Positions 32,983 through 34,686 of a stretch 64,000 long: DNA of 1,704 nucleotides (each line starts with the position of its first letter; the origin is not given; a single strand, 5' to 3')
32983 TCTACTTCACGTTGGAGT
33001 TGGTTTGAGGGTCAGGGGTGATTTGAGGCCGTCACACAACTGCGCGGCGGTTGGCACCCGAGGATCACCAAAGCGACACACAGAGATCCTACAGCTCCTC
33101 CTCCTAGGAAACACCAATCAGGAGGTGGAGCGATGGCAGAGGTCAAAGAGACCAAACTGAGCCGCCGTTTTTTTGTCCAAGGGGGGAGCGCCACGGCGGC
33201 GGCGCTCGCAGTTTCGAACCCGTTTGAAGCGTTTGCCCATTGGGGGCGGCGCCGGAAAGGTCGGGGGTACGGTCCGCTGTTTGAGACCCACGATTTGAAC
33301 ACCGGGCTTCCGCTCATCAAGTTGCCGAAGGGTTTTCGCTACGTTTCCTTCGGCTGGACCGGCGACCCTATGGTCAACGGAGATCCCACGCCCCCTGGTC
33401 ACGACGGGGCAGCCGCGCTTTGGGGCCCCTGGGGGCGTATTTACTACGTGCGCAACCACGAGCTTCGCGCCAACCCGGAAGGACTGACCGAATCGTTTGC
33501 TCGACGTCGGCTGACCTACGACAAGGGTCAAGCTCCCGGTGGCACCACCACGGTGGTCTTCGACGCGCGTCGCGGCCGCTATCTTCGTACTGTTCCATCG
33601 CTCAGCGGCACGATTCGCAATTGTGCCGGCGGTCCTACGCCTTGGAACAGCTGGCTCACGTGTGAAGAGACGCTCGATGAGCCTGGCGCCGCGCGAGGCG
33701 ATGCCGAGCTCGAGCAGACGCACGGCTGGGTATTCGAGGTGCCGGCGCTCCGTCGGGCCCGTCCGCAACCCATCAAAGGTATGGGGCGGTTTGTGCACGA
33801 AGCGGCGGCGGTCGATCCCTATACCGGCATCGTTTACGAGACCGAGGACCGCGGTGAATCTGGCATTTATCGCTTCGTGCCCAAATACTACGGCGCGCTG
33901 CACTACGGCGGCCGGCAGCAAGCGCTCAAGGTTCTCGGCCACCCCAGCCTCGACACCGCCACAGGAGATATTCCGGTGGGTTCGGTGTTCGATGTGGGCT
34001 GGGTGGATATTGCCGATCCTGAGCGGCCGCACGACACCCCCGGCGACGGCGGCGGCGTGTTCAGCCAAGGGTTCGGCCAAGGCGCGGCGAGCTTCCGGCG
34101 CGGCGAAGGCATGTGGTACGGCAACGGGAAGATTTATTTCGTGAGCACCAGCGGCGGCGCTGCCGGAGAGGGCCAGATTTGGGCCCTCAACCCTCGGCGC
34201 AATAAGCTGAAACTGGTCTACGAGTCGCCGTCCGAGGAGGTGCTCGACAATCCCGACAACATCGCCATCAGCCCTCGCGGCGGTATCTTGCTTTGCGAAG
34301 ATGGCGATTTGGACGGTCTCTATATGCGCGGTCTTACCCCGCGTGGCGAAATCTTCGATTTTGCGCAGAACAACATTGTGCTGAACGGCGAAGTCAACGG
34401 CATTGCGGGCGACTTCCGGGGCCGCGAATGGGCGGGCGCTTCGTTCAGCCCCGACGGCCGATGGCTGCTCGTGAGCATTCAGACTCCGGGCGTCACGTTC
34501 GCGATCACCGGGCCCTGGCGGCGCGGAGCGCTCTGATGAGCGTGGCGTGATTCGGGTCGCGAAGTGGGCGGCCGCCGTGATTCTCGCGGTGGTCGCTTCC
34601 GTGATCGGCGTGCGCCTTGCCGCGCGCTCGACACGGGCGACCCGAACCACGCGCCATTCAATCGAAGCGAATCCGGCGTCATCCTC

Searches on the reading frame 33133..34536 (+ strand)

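Call 59: search_protein_families(library=pfam, proteins=[window:33133-34536:+], max_evalue=0.01)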
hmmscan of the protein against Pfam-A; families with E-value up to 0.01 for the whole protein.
window:33133-34536:+ (467 aa): 2 families
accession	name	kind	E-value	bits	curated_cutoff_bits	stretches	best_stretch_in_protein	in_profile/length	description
PF05787.19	PhoX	-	5.1e-74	250.7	24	1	46-453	3-515/515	Alkaline phosphatase PhoX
PF07676.18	PD40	-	0.0041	17.5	20.9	0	436-446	14-24/38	WD40-like Beta Propeller Repeat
